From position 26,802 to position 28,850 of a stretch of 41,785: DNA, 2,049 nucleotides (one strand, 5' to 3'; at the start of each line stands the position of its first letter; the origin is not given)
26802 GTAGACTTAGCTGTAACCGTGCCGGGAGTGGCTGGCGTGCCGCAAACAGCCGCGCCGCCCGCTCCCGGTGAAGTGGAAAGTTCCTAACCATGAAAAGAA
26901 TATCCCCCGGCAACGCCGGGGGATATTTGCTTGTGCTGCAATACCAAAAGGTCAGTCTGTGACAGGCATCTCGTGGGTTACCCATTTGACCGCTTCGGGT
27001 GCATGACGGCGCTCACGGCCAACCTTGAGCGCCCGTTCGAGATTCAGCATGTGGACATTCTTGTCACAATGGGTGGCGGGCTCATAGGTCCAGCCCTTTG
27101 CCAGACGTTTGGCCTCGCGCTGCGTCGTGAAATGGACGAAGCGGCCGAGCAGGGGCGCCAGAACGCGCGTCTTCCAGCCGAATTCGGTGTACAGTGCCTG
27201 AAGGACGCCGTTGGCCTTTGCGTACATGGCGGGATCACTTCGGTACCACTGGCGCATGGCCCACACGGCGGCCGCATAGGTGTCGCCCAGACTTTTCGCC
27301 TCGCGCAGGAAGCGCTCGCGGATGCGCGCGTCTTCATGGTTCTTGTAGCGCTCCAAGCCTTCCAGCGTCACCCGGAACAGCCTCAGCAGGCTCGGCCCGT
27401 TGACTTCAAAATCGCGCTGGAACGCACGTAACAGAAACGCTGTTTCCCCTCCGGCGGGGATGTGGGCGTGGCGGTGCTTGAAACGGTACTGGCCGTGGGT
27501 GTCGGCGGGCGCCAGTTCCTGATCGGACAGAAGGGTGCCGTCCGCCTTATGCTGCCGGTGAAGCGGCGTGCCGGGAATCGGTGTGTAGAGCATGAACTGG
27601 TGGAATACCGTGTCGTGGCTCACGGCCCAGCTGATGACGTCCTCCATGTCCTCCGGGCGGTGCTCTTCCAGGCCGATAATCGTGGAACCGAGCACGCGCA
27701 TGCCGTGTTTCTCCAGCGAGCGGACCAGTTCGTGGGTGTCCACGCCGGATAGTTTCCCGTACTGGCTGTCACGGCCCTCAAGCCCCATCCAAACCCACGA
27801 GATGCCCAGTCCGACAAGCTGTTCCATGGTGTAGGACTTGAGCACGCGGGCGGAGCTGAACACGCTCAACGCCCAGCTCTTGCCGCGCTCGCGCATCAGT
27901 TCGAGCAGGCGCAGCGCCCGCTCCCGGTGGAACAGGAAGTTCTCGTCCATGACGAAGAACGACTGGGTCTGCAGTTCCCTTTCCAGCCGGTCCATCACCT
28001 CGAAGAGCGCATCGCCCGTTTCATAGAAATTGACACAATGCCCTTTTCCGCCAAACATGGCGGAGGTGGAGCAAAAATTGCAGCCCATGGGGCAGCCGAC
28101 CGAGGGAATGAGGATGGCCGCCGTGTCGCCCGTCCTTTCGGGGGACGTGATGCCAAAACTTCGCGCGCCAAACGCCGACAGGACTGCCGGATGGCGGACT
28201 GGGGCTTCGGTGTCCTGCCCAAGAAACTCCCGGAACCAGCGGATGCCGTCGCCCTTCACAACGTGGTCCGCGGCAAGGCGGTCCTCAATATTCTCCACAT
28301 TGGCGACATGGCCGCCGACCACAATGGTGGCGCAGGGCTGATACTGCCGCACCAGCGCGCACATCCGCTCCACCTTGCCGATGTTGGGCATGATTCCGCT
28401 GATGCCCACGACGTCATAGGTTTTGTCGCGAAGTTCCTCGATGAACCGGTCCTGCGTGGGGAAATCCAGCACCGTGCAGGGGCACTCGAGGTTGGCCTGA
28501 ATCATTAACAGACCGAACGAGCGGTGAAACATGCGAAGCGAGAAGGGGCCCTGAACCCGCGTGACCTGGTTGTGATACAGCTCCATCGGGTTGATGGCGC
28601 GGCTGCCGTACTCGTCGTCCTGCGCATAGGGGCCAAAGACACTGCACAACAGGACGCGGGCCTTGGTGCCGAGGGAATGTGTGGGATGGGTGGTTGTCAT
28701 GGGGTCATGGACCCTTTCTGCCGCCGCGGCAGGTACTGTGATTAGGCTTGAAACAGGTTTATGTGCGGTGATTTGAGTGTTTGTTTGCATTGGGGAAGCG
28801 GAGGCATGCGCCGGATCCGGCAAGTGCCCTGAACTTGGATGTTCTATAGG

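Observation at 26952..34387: Uncharacterised cluster: B12-radical SAM enzyme divergent from an ABC-2 exporter, two FG-GAP propeller proteins and an anchored sHSP, abutting the PASTA giant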

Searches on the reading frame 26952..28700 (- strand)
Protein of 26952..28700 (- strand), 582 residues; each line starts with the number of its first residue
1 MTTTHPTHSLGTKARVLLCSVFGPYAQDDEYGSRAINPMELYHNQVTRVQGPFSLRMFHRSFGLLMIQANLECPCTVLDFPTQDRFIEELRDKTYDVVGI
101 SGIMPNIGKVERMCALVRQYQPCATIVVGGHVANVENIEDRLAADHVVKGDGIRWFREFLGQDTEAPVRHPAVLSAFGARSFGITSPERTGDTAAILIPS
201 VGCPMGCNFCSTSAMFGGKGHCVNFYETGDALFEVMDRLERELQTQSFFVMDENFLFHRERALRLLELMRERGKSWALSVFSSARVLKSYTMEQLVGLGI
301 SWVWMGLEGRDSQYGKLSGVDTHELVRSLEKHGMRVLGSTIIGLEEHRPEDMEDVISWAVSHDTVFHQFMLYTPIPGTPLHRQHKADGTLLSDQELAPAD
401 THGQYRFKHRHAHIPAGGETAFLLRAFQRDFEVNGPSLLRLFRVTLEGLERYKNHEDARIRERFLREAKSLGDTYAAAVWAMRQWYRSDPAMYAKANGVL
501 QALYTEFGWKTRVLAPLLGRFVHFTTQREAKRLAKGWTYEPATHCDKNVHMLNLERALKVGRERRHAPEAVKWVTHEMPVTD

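Call 5: search_protein_families(library=pfam, proteins=[window:26952-28700:-], max_evalue=0.01)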
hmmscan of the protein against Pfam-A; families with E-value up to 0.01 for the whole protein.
window:26952-28700:- (582 aa): 2 families
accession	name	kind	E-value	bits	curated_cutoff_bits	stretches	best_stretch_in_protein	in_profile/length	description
PF02310.24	B12-binding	-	2.1e-11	44.2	32.1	1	67-156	20-117/121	B12 binding domain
PF04055.27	Radical_SAM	-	9.3e-10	39.4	29.5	1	198-358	2-165/166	Radical SAM superfamily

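Call 6: search_protein_families(library=ncbifam, proteins=[window:26952-28700:-], max_evalue=0.01)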
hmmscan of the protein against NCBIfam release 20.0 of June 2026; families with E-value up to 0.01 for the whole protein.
window:26952-28700:- (582 aa): 12 families
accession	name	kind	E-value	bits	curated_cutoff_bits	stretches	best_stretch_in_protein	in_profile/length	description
TIGR03471.1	HpnJ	equivalog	1.1e-12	47.6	577.6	1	200-403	203-405/472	hopanoid biosynthesis associated radical SAM protein HpnJ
TIGR02026.1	BchE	equivalog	6.2e-12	45.1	481.35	2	193-384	193-387/497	magnesium-protoporphyrin IX monomethyl ester anaerobic oxidative cyclase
NF038361.1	rSAM_Sden_1168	equivalog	3.3e-09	35.8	575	1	186-393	274-482/560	Sden_1168 family B12-binding radical SAM P-methyltransferase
NF050148.1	rSAM_ApyD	equivalog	3.1e-08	32.5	750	1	202-386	207-395/645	RiPP biosynthesis radical SAM protein ApyD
TIGR04072.2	rSAM_ladder_B12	equivalog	1.5e-07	30.5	360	1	107-396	83-384/443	lipid biosynthesis B12-binding/radical SAM protein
TIGR04013.1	B12_SAM_MJ_1487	hypoth_equivalog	2e-07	30.2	251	1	87-218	35-175/382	TIGR04013 family B12-binding domain/radical SAM domain-containing protein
TIGR04479.1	bcpD_PhpK_rSAM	subfamily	7.3e-07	27.9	600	0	83-133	99-150/504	PhpK family radical SAM P-methyltransferase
TIGR04367.1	HpnR_B12_rSAM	equivalog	8.1e-07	27.9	650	1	194-382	186-371/490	hopanoid C-3 methylase HpnR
TIGR00433.2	bioB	equivalog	8.4e-07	28.5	225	1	200-386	48-235/307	biotin synthase BioB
TIGR04014.1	B12_SAM_MJ_0865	equivalog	1.7e-05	23.8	360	1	202-383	168-357/434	methyl-coenzyme M reductase glutamine C-methyltransferase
TIGR04280.1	geopep_mat_rSAM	hypoth_equivalog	0.00027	20.1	400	1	190-311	81-204/428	geopeptide radical SAM maturase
NF033712.0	B12_rSAM_KedN5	subfamily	0.0064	14.8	700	0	90-165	58-136/624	KedN5 family methylcobalamin-dependent radical SAM C-methyltransferase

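Call 7: find_homologous_proteins(query=window:26952-28700:-, max_evalue=0.00001)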
Query window:26952-28700:- (582 aa): 8000 proteins with E <= 0.00001 among 8000 candidates; the best 120 are listed.
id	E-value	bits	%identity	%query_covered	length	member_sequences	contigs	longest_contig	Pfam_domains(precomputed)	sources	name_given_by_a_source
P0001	0.0e+0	1368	100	100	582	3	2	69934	PF04055.28,PF02310.25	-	-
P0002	0.0e+0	1159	85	100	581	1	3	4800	PF04055.28,PF02310.25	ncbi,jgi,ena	-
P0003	0.0e+0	1108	82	99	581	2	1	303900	PF04055.28,PF02310.25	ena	-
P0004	0.0e+0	1108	82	98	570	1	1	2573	PF04055.28,PF02310.25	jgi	jgi:hypothetical protein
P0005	6.3e-291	985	71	99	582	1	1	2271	PF04055.28,PF02310.25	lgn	-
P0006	1.2e-290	984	71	99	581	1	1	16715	PF04055.28,PF02310.25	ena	-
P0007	3.1e-289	979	70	100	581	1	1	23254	PF04055.28,PF02310.25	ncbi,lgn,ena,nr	ncbi:MAG: B12-binding domain-containing radical SAM protein [Nitrospiraceae bacterium]|nr:B12-bindin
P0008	5.0e-285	965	70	100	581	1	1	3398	PF04055.28,PF02310.25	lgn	-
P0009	1.8e-284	963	70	100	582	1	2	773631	PF04055.28,PF02310.25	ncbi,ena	-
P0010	9.8e-283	957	69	100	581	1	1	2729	PF04055.28,PF02310.25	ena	-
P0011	3.9e-281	952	69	100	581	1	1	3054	PF04055.28,PF02310.25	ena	-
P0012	1.2e-274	931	67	99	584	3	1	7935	PF04055.28,PF02310.25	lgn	-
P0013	2.5e-273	926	67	99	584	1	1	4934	PF04055.28,PF02310.25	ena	-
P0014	1.1e-272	924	68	99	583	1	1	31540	PF04055.28,PF02310.25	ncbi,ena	-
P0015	1.2e-269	914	70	94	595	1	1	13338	PF04055.28,PF02310.25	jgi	jgi:radical SAM superfamily enzyme YgiQ (UPF0313 family)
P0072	8.5e-256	869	63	99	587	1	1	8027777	PF04055.28,PF02310.25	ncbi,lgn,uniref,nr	ncbi:B12-binding domain-containing radical SAM protein [Desulfonema magnum]|uniref:B12-binding radic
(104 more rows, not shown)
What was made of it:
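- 26952..28700 (-): Adjacent gene judged NOT part of the unit: B12-binding radical SAM enzyme, 582 aa, from a very large, highly conserved stand-alone family of unknown function. More than 8000 homologues, 63-70% identical across phyla (call 7).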

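Call 8: find_encoding_contigs(protein=P0003, flank=10000, max_places=3)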
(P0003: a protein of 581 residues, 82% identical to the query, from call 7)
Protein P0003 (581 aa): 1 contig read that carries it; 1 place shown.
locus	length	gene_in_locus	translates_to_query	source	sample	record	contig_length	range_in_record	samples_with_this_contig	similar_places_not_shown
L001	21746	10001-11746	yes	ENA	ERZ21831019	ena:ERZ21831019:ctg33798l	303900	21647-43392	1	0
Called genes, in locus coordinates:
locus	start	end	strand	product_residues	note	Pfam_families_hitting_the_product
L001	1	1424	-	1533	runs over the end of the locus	PF18998:Flg_new_2, PF14344:DUF4397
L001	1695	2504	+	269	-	-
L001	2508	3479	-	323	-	PF00535:Glycos_transf_2, PF13641:Glyco_tranf_2_3 (weak)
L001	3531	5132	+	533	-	PF01011:PQQ (weak), PF13360:PQQ_2, PF13570:Beta-prop_ACSF4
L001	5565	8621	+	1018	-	PF08309:LVIVD (faint), PF00085:Thioredoxin (weak), PF00578:AhpC-TSA, PF08534:Redoxin, PF13098:Thioredoxin_2 (faint), PF13905:Thioredoxin_8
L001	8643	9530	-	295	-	PF07963:N_methyl (weak), PF07596:SBP_bac_10 (faint)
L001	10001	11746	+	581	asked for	PF02310:B12-binding, PF04055:Radical_SAM (weak)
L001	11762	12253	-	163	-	PF01467:CTP_transf_like, PF08218:Citrate_ly_lig (weak)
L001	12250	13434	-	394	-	PF01969:Ni_insertion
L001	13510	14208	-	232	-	PF00731:AIRC (faint)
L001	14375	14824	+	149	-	PF13499:EF-hand_7 (faint), PF00036:EF-hand_1 (faint), PF13405:EF-hand_6 (faint), PF13202:EF-hand_5 (weak)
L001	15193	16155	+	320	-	PF00069:Pkinase, PF07714:PK_Tyr_Ser-Thr, PF01636:APH (faint), PF03109:ABC1 (faint)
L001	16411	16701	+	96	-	-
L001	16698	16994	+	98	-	-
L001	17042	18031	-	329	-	PF01370:Epimerase, PF04321:RmlD_sub_bind, PF05368:NmrA (faint), PF16363:GDP_Man_Dehyd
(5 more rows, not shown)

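Call 9: find_encoding_contigs(protein=P0072, flank=10000, max_places=2)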
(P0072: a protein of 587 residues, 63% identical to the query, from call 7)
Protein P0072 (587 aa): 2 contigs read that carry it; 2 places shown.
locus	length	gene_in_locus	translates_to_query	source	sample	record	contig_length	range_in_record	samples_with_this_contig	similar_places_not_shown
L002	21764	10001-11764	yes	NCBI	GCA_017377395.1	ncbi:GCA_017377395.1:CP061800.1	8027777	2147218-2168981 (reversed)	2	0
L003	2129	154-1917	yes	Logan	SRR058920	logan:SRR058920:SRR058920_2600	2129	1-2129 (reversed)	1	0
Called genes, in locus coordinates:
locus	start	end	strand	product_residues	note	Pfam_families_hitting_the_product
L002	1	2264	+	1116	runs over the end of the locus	PF01627:Hpt, PF02895:H-kinase_dim (weak), PF02518:HATPase_c, PF01584:CheW, PF00072:Response_reg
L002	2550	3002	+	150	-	PF02810:SEC-C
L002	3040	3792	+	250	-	PF01584:CheW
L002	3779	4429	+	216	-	PF01584:CheW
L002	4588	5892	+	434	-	PF00675:Peptidase_M16, PF05193:Peptidase_M16_C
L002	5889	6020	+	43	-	-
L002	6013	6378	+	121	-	PF00072:Response_reg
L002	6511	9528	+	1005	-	PF02743:dCache_1, PF00672:HAMP (weak), PF00015:MCPsignal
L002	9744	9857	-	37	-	-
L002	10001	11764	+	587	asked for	PF02310:B12-binding, PF04055:Radical_SAM (weak)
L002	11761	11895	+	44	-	-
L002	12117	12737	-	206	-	PF00753:Lactamase_B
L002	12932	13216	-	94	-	-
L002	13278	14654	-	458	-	PF00291:PALP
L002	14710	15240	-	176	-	PF01029:NusB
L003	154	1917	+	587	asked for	PF02310:B12-binding, PF04055:Radical_SAM (weak)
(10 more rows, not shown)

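Call 29: search_solved_structures(query=window:26952-28700:-, max_evalue=1)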
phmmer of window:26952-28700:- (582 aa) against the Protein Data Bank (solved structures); distinct sequences matched with E-value up to 1: 2.
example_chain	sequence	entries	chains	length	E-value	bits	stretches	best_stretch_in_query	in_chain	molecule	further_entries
9ccb_A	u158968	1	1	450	0.11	14.5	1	201-385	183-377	Radical SAM core domain-containing protein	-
2oi8_A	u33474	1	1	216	0.36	12.8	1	409-495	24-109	Putative regulatory protein SCO4313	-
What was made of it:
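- On Characterised class B subfamilies (HpnJ, BchE, HpnR, PhpK, ladderane, Mmp10 and others): No PDB relative was found at E<0.1 (call 29).
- Tried and rejected: At E<=1 the only radical SAM entry it matches in the PDB is 9ccb, at E 0.11 (call 29).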

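Call 31: find_encoding_contigs(protein=P0002, flank=10000, max_places=3)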
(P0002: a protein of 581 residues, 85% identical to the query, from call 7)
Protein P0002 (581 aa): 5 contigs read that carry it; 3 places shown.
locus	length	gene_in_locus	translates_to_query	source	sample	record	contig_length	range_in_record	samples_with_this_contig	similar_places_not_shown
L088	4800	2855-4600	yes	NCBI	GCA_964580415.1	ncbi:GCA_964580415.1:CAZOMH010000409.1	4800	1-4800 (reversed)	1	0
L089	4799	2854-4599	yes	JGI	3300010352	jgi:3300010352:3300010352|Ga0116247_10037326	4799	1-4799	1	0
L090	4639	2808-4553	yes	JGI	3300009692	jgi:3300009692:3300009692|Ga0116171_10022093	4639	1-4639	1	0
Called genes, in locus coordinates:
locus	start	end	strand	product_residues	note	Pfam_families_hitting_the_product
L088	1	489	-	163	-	?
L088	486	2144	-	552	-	PF00989:PAS, PF08448:PAS_4 (weak), PF08447:PAS_3 (weak), PF00512:HisKA, PF02518:HATPase_c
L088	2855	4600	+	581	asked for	PF02310:B12-binding, PF04055:Radical_SAM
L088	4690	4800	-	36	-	?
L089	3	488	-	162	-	?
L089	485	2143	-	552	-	PF00989:PAS, PF08448:PAS_4 (weak), PF08447:PAS_3 (weak), PF00512:HisKA, PF02518:HATPase_c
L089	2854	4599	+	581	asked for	PF02310:B12-binding, PF04055:Radical_SAM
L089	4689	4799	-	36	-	?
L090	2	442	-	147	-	?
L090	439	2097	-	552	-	PF00989:PAS, PF08448:PAS_4 (weak), PF08447:PAS_3 (weak), PF00512:HisKA, PF02518:HATPase_c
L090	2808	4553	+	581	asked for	PF02310:B12-binding, PF04055:Radical_SAM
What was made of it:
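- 26952..28700 (-): Orthologues at 85%, 82% and 63% identity lie in unrelated contexts (calls 8, 9, 31).
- On RiPP or other biosynthetic cluster centred on the radical SAM: The radical SAM gene stands alone in four different contexts (calls 8, 9, 31).
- Radical SAM orthologues lie elsewhere (calls 8, 9, 31). Radical SAM orthologues at 85%, 82% and 63% identity have unrelated neighbours (calls 31, 8, 9).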

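Call 57: search_protein_families(library=padloc, proteins=[window:26952-28700:-], max_evalue=0.001)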
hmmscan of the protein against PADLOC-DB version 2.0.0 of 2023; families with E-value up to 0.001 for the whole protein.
window:26952-28700:- (582 aa): 0 families
